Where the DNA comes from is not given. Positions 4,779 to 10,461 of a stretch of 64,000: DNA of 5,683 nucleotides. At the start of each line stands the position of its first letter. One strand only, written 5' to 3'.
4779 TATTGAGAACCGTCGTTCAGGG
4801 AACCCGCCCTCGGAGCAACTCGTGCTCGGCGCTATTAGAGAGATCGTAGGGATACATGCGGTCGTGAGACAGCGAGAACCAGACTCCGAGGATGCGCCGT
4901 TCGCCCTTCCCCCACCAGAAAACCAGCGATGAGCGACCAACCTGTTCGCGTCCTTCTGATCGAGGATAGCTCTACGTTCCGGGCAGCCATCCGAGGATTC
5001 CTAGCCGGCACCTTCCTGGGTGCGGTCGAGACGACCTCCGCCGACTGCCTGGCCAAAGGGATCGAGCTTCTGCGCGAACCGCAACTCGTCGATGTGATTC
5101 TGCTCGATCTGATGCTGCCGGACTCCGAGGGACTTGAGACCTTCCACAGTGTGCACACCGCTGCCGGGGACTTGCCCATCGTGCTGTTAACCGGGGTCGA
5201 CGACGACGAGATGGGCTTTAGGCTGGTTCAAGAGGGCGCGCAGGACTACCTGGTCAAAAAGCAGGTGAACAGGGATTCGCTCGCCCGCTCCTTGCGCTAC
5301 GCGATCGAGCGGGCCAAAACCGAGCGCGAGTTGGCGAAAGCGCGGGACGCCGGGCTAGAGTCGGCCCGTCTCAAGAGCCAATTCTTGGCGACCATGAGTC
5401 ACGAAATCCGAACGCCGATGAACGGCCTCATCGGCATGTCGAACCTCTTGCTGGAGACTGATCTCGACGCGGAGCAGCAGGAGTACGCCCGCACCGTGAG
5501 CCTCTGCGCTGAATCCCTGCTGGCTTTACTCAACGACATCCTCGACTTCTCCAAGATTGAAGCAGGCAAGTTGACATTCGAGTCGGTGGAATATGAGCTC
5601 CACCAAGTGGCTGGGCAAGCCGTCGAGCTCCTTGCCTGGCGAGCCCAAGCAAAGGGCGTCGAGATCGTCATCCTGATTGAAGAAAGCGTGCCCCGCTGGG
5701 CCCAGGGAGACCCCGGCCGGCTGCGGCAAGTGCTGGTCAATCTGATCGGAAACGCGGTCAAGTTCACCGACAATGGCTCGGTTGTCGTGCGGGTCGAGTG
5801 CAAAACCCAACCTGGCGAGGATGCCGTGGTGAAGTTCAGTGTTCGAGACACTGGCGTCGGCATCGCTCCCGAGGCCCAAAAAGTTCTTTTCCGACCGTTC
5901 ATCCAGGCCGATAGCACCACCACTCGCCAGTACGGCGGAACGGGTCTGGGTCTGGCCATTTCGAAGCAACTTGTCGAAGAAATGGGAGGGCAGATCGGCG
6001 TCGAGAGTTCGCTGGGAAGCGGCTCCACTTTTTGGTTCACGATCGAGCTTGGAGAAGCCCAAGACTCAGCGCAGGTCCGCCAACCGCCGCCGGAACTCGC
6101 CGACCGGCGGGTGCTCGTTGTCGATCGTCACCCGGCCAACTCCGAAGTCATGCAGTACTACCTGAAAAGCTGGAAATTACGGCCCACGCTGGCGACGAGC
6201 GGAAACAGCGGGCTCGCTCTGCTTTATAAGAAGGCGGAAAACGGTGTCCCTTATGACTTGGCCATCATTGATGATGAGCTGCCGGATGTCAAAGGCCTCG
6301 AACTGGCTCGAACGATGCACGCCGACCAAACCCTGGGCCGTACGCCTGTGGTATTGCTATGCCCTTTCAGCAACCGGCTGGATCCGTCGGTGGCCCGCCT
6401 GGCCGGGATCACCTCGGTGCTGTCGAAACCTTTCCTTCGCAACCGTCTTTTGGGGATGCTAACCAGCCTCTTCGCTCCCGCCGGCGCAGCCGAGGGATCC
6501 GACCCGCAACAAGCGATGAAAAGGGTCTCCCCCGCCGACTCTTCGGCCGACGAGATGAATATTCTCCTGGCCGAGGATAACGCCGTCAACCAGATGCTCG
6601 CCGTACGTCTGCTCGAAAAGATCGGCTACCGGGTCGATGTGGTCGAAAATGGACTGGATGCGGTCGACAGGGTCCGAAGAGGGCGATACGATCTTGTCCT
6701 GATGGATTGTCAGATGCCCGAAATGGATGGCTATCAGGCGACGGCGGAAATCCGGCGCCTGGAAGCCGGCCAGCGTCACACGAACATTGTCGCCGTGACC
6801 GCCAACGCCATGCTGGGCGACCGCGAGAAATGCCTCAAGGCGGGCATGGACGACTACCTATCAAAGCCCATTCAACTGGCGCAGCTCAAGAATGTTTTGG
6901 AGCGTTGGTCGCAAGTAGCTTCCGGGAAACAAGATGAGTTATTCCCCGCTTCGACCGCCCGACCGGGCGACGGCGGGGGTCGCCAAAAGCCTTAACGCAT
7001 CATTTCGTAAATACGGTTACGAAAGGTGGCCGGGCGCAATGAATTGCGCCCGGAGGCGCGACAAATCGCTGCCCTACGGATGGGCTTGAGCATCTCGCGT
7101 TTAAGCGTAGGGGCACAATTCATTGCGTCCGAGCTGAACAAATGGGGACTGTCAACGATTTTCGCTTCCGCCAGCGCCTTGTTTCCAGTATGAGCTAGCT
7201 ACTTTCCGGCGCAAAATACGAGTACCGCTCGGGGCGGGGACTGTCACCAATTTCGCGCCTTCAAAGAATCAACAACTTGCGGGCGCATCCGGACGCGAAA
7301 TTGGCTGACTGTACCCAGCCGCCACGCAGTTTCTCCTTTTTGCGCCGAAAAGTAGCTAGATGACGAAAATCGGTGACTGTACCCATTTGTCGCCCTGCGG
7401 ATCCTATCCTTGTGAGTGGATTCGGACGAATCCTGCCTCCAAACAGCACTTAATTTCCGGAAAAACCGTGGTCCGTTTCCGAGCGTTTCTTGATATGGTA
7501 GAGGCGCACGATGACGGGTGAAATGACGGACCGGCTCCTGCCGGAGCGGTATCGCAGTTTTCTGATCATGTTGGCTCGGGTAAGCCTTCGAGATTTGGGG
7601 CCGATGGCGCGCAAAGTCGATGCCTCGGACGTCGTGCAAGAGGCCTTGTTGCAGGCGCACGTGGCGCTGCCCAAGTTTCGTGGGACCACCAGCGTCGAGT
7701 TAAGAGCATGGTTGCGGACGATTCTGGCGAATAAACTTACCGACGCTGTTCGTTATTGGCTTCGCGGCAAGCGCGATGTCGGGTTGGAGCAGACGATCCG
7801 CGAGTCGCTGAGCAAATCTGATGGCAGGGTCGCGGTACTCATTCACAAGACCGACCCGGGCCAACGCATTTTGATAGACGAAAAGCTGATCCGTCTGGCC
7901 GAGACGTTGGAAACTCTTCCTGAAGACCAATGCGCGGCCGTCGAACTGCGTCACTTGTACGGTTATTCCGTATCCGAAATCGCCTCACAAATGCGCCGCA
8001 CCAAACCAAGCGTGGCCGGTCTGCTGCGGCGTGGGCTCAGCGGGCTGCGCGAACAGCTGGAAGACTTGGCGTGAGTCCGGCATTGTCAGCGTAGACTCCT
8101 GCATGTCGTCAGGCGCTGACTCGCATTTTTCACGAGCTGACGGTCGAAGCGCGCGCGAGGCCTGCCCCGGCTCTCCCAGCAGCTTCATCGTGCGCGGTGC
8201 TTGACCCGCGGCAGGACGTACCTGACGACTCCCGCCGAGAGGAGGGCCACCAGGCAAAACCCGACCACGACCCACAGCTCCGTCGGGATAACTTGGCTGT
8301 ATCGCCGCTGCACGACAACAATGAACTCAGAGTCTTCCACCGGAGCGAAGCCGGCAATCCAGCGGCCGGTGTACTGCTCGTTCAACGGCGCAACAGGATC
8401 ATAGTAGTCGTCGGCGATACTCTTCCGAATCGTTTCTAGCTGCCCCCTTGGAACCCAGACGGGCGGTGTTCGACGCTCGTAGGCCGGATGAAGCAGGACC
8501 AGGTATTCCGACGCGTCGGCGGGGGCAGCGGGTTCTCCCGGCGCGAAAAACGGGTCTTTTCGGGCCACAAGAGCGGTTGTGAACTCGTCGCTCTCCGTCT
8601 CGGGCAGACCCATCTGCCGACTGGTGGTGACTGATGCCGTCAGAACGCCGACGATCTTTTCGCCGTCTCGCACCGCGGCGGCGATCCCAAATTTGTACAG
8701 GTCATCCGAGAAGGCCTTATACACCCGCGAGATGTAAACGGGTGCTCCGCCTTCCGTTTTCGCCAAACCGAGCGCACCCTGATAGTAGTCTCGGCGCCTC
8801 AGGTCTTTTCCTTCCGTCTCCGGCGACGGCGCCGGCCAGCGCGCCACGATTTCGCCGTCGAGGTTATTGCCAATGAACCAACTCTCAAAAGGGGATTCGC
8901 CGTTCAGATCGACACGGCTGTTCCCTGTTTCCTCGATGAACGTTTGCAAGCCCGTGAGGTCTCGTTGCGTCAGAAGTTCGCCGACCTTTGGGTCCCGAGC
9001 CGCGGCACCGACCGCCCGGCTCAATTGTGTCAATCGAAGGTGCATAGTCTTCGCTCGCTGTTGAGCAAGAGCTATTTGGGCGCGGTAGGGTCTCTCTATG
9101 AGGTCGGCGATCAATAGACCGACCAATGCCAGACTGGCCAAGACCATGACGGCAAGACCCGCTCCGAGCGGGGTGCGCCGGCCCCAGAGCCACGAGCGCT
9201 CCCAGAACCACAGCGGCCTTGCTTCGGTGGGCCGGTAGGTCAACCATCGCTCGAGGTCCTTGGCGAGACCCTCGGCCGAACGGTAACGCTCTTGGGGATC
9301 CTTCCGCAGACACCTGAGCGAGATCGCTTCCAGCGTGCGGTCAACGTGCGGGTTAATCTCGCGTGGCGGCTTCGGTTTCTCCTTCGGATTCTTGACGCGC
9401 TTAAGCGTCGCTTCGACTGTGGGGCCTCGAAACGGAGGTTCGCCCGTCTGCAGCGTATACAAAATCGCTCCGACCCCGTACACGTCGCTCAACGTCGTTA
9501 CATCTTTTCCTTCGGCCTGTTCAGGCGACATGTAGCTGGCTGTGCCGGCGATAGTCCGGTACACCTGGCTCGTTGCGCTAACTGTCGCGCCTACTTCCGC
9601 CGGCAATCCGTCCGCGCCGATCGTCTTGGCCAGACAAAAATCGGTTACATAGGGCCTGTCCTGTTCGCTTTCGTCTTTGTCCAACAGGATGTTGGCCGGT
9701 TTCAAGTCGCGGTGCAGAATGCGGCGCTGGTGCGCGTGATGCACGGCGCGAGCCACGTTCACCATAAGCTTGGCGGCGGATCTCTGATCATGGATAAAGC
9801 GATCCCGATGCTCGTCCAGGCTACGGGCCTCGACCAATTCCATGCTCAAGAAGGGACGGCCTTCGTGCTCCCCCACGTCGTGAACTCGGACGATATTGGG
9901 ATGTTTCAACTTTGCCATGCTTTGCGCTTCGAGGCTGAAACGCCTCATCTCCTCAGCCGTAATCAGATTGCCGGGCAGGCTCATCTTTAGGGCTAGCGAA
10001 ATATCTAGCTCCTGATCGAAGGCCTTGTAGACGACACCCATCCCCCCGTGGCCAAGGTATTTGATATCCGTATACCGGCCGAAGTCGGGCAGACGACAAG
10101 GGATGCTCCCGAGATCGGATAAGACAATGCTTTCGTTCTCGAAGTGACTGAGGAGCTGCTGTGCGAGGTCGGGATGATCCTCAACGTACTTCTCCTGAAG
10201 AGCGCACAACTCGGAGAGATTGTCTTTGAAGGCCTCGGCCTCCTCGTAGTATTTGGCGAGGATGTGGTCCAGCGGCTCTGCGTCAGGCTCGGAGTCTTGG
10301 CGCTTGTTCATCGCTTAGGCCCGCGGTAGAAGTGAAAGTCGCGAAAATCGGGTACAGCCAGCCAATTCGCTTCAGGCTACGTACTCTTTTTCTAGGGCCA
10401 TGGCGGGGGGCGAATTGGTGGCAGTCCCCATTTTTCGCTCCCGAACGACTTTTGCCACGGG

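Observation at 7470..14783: Candidate signalling system: STK-linked ECF sigma with a local regulon marked by a bipartite promoter motif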

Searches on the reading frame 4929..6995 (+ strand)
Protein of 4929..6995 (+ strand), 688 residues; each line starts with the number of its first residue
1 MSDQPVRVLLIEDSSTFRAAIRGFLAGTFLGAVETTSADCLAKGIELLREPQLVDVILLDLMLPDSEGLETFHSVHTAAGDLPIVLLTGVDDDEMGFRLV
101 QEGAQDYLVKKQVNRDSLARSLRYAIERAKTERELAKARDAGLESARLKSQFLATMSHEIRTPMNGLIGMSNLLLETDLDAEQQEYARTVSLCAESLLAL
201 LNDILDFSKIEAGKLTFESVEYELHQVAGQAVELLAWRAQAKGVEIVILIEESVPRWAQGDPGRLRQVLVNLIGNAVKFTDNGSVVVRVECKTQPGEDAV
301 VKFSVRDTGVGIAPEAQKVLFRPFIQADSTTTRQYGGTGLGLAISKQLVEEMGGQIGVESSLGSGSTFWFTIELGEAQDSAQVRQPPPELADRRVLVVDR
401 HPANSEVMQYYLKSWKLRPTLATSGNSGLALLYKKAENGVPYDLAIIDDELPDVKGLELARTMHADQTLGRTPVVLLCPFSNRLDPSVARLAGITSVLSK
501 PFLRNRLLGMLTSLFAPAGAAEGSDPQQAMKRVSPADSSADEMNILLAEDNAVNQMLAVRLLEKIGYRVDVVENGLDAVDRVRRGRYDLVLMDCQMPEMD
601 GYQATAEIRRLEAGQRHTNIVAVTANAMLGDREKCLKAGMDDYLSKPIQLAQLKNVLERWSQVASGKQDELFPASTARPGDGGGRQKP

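Call 7: search_protein_families(library=pfam, proteins=[window:4929-6995:+], max_evalue=0.01)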
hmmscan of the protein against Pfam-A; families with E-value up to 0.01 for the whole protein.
window:4929-6995:+ (688 aa): 4 families
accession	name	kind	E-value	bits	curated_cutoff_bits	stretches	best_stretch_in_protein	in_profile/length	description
PF00072.30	Response_reg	-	2.3e-63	211.7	30.2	3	545-657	1-110/111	Response regulator receiver domain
PF02518.31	HATPase_c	-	1.1e-29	103.6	26.4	1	260-374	1-109/111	Histidine kinase-, DNA gyrase B-, and HSP90-like ATPase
PF00512.31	HisKA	-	1.6e-21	76.6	26.9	1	149-213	2-66/66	His Kinase A (phospho-acceptor) domain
PF23198.2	PDE8A_N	-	1.7e-05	25.2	29.6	1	549-634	19-102/147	PDE8A-like, N-terminal domain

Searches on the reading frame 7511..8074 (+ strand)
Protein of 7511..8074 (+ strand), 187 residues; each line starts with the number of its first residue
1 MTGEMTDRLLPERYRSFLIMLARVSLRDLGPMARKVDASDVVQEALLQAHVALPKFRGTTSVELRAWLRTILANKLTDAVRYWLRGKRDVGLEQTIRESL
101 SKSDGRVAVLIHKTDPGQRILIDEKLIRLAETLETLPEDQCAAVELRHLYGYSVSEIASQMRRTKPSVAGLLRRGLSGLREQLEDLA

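Call 7: search_protein_families(library=pfam, proteins=[window:7511-8074:+], max_evalue=0.01)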
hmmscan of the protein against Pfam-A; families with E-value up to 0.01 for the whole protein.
window:7511-8074:+ (187 aa): 4 families
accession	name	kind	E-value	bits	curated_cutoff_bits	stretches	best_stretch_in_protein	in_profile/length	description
PF04542.20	Sigma70_r2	-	3.1e-10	40.1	24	1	28-81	16-66/71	Sigma-70 region 2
PF08281.18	Sigma70_r4_2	-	1.5e-09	37.8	25.7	1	128-176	3-51/54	Sigma-70, region 4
PF07638.17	Sigma70_ECF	-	1.5e-06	28.7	21.1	1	6-165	19-165/185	ECF sigma factor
PF04545.22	Sigma70_r4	-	0.00017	21.5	24.1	1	133-181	2-50/50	Sigma-70, region 4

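Call 52: search_protein_families(library=ncbifam, proteins=[window:7511-8074:+], max_evalue=0.01)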
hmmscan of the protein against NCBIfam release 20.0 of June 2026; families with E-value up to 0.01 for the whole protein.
window:7511-8074:+ (187 aa): 72 families (the best 25 are shown)
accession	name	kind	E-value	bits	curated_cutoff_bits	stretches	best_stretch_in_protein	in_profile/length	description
TIGR02984.1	Sig-70_plancto1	subfamily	1.1e-43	149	183.75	1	8-183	11-188/189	RNA polymerase sigma-70 factor, Planctomycetaceae-specific subfamily 1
TIGR02937.1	sigma70-ECF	superfamily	1.6e-19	70.1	42.9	1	33-183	23-165/165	sigma-70 family RNA polymerase sigma factor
NF007225.0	PRK09643.1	equivalog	5.7e-14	52.3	190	1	32-186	48-185/204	RNA polymerase sigma factor SigM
NF009184.0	PRK12532.1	equivalog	2.2e-12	47.2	276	1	14-184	14-185/195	RNA polymerase sigma factor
TIGR02983.1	SigE-fam_strep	subfamily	2.5e-12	47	141.55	1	35-185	30-160/162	SigE family RNA polymerase sigma factor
NF006089.0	PRK08241.1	subfamily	5.3e-12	45.5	240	1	36-181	47-202/343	RNA polymerase subunit sigma-70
TIGR02989.1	Sig-70_gvs1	subfamily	5.8e-12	45.8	124.55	1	34-180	24-155/158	RNA polymerase sigma-70 factor, Rhodopirellula/Verrucomicrobium family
TIGR02939.1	RpoE_Sigma70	equivalog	9e-12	45.4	236.15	1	34-162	43-165/190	RNA polymerase sigma factor RpoE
TIGR02943.1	Sig70_famx1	hypoth_equivalog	1.3e-11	44.7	162.2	1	13-184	10-180/188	RNA polymerase sigma-70 factor, TIGR02943 family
TIGR02960.1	SigX5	hypoth_equivalog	2.2e-11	43.5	264.75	1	35-183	29-190/322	RNA polymerase sigma-70 factor, TIGR02960 family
NF058625.1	sigma_PG0214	equivalog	3.8e-11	43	130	1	34-185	27-163/170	GFO_1088 family ECF-type sigma factor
TIGR02985.1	Sig70_bacteroi1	subfamily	3.9e-11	43.4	126.4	1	34-183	24-162/162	RNA polymerase sigma-70 factor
NF007216.0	PRK09638.1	equivalog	5.6e-11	42.5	194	1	38-184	45-175/180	RNA polymerase sigma factor SigY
NF008888.0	PRK11922.1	equivalog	6e-11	42.4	204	1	34-184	53-197/231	RNA polymerase sigma factor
NF007230.0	PRK09648.1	subfamily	6.1e-11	42.4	209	1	35-184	54-190/195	RNA polymerase sigma factor ShbA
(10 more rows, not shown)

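Call 75: search_solved_structures(query=window:7511-8071:+, max_evalue=0.001, show_alignments=4)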
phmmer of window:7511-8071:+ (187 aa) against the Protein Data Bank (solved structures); distinct sequences matched with E-value up to 0.001: 8.
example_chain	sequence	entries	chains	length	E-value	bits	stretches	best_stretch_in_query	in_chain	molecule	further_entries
1or7_A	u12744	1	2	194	5.8e-10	42.5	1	3-165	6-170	RNA polymerase sigma-E factor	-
6jbq_F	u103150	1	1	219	8.7e-10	42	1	4-165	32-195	ECF RNA polymerase sigma-E factor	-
6in7_B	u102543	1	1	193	1e-08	38.5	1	8-177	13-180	RNA polymerase sigma-H factor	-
8z6g_B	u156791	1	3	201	1.2e-08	38.3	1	8-177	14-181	RNA polymerase sigma factor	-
5zx2_F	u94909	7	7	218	1.3e-07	34.9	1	5-187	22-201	ECF RNA polymerase sigma factor SigH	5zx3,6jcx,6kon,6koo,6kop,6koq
6jcy_F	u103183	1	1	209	3.5e-06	30.2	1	5-187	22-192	ECF RNA polymerase sigma factor SigH,ECF RNA polymerase sigma factor SigE,ECF RNA polymera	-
6dv9_F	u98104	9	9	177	1.9e-05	27.9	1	14-186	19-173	ECF RNA polymerase sigma factor SigL | RNA polymerase sigma factor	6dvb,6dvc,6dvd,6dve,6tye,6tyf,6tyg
7qh5_A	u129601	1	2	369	5.5e-05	26.3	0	7-81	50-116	RNA polymerase sigma factor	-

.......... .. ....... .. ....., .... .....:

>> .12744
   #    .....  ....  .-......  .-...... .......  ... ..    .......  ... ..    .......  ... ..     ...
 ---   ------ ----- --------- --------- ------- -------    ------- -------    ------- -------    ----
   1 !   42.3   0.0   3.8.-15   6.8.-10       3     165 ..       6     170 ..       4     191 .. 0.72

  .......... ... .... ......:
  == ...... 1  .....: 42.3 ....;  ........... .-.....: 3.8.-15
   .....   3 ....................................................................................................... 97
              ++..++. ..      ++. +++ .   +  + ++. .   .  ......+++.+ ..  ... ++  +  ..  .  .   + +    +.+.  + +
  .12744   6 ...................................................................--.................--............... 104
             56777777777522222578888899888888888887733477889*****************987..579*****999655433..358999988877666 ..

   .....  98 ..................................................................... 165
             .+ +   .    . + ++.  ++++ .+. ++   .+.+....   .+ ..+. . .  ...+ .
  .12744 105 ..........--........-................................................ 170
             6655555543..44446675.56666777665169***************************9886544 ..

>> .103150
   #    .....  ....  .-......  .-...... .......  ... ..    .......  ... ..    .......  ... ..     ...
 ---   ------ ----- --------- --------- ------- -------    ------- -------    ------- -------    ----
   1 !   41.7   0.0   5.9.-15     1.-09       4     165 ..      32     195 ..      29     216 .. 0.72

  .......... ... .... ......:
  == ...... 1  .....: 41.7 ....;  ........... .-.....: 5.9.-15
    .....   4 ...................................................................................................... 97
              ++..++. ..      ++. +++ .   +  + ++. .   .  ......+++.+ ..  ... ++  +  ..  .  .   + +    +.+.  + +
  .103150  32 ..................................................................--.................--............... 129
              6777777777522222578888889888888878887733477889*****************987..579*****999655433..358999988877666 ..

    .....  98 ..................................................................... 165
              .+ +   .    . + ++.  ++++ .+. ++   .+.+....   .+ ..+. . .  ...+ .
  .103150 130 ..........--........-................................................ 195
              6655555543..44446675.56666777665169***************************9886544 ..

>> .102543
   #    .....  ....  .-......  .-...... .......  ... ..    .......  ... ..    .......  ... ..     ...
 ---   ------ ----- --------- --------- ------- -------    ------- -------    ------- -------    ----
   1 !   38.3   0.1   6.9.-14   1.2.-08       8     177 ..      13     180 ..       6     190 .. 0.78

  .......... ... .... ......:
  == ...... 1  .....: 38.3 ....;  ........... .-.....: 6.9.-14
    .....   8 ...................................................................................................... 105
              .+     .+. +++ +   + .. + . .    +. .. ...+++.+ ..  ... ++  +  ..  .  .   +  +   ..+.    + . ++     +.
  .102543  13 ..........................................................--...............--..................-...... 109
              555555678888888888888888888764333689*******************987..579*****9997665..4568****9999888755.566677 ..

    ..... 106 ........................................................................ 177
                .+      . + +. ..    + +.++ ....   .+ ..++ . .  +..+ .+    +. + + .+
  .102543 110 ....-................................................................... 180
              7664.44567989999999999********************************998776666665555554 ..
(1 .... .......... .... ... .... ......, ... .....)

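Call 86: search_protein_families(library=padloc, proteins=[window:7511-8074:+], max_evalue=0.001)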
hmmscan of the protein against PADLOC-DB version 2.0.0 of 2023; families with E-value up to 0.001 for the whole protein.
window:7511-8074:+ (187 aa): 0 families

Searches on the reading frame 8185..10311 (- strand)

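Call 7: search_protein_families(library=pfam, proteins=[window:8185-10311:-], max_evalue=0.01)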
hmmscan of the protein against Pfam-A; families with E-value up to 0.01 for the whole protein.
window:8185-10311:- (708 aa): 4 families
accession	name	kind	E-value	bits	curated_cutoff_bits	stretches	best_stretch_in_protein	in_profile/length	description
PF00069.31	Pkinase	-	2.4e-44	152.2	31.7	1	80-349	1-258/263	Protein kinase domain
PF07714.23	PK_Tyr_Ser-Thr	-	6e-26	91.7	23.1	1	84-344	5-250/258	Protein tyrosine and serine/threonine kinase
PF06293.20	Kdo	-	4.9e-06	26.6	21.3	1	155-225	94-166/207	Lipopolysaccharide kinase (Kdo/WaaP) family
PF17667.7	Pkinase_fungal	-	0.0085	15.3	24.1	0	194-270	303-369/387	Fungal protein kinase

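Call 52: search_protein_families(library=ncbifam, proteins=[window:8185-10311:-], max_evalue=0.01)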
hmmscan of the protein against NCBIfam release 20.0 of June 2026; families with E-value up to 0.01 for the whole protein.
window:8185-10311:- (708 aa): 14 families
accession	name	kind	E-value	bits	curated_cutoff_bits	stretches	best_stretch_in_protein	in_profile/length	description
NF033483.0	PknB_PASTA_kin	equivalog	3.9e-73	247.4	450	1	78-365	7-277/563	Stk1 family PASTA domain-containing Ser/Thr kinase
NF052427.1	StpK7MSMEG_1200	equivalog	1.9e-47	162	900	1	76-361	5-273/601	serine/threonine protein kinase StpK7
NF047741.1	antiphage_MADS6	equivalog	3.3e-40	138.2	460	2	175-362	297-466/612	methylation-associated defense system protein kinase MAD6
NF009651.0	PRK13184.1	equivalog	2.1e-34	118.7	839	1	78-361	2-295/932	serine/threonine-protein kinase PknD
TIGR03903.1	TOMM_kin_cyc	equivalog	1.4e-29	102.7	705.75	1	119-352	19-243/1267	TOMM system kinase/cyclase fusion protein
NF033442.0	BREX_PglW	equivalog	6.4e-24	83.8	990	1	122-355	254-485/1391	BREX system serine/threonine kinase PglW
NF038150.1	lanthi_synth_IV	equivalog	1.2e-18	66.8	650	1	78-355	189-455/851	class IV lanthionine synthetase LanL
NF053615.1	SerThrKinAfsKStmc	equivalog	3.2e-14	52.5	1300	1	82-325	17-245/809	protein serine/threonine kinase AfsK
NF038151.1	lanthi_synth_III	equivalog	1.7e-08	33.3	575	1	80-234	222-389/833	class III lanthionine synthetase LanKC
NF058632.1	SerThrKinPrkT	equivalog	3e-07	29.8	280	1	79-212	22-152/322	serine/threonine protein kinase PrkT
NF043056.1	T4SS_LegK1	equivalog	1.9e-06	26.8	550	1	194-285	206-281/516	Dot/Icm T4SS effector kinase LegK1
TIGR03724.2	arch_bud32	equivalog_domain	4.7e-06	26.2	125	1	123-230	38-133/193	KEOPS complex kinase/ATPase Bud32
NF007174.0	PRK09605.1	equivalog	0.00012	20.7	447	1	123-230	381-475/535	bifunctional N(6)-L-threonylcarbamoyladenine synthase/serine/threonine protein kinase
NF002475.0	PRK01723.1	equivalog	0.004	16.2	142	1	175-225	141-187/241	3-deoxy-D-manno-octulosonic acid kinase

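Call 86: search_protein_families(library=padloc, proteins=[window:8185-10311:-], max_evalue=0.001)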
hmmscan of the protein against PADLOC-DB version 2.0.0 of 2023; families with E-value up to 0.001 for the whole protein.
window:8185-10311:- (708 aa): 34 families (the best 25 are shown)
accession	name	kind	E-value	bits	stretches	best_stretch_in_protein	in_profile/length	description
PDLC04042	PD-T4-6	-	7.2e-69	230.6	1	78-362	9-278/292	-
PDLC04061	PD-T4-6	-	1.2e-65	221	1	78-359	16-286/510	-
PDLC04060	PD-T4-6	-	1.6e-62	210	1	78-355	8-268/486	-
PDLC04053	PD-T4-6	-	6.2e-62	207.8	1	77-359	8-274/311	-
PDLC04043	PD-T4-6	-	8.1e-61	204.4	1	76-357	13-278/452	-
PDLC04138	mad6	-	1.2e-60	204.2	1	76-359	49-316/659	mads_6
PDLC04057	PD-T4-6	-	1.8e-59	199.9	1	78-362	8-276/443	-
PDLC04047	PD-T4-6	-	1.2e-56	190.2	1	77-365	9-281/327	-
PDLC04054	PD-T4-6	-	2.9e-54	182.8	1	80-365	12-282/347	-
PDLC04048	PD-T4-6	-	2.5e-53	179.7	1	78-360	10-276/354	-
PDLC04040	PD-T4-6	-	4.6e-53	178.8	1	86-366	2-275/547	-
PDLC04052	PD-T4-6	-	5.6e-53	178.9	1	78-363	9-283/496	-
PDLC04039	PD-T4-6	-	2.3e-51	173.2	1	77-353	13-272/458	-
PDLC01088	C3a189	-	2.6e-50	169.8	1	86-365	5-263/840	kinase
PDLC04041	PD-T4-6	-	3.4e-50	169.6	1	77-354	27-291/443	-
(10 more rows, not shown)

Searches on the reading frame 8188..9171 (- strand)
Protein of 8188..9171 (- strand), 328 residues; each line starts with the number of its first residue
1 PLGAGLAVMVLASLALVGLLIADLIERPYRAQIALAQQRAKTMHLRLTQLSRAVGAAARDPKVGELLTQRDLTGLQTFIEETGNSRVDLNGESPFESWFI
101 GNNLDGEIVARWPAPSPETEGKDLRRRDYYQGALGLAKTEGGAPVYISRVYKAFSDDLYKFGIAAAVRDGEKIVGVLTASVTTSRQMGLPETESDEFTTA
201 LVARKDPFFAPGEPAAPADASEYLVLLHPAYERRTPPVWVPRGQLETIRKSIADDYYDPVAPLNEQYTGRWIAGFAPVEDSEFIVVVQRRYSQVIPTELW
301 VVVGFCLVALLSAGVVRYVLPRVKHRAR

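Call 21: search_protein_families(library=pfam, proteins=[window:8188-9171:-], max_evalue=10)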
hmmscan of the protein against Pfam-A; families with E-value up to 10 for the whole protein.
seq(328 aa): 2 families
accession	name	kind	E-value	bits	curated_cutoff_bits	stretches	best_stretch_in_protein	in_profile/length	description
PF02743.24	dCache_1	-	2.9e-05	24.2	45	1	90-182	62-151/240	Cache domain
PF22673.2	MCP-like_PDC_1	-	0.086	13.7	27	1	120-182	50-107/113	Methyl-accepting chemotaxis protein-like, first PDC sensor domain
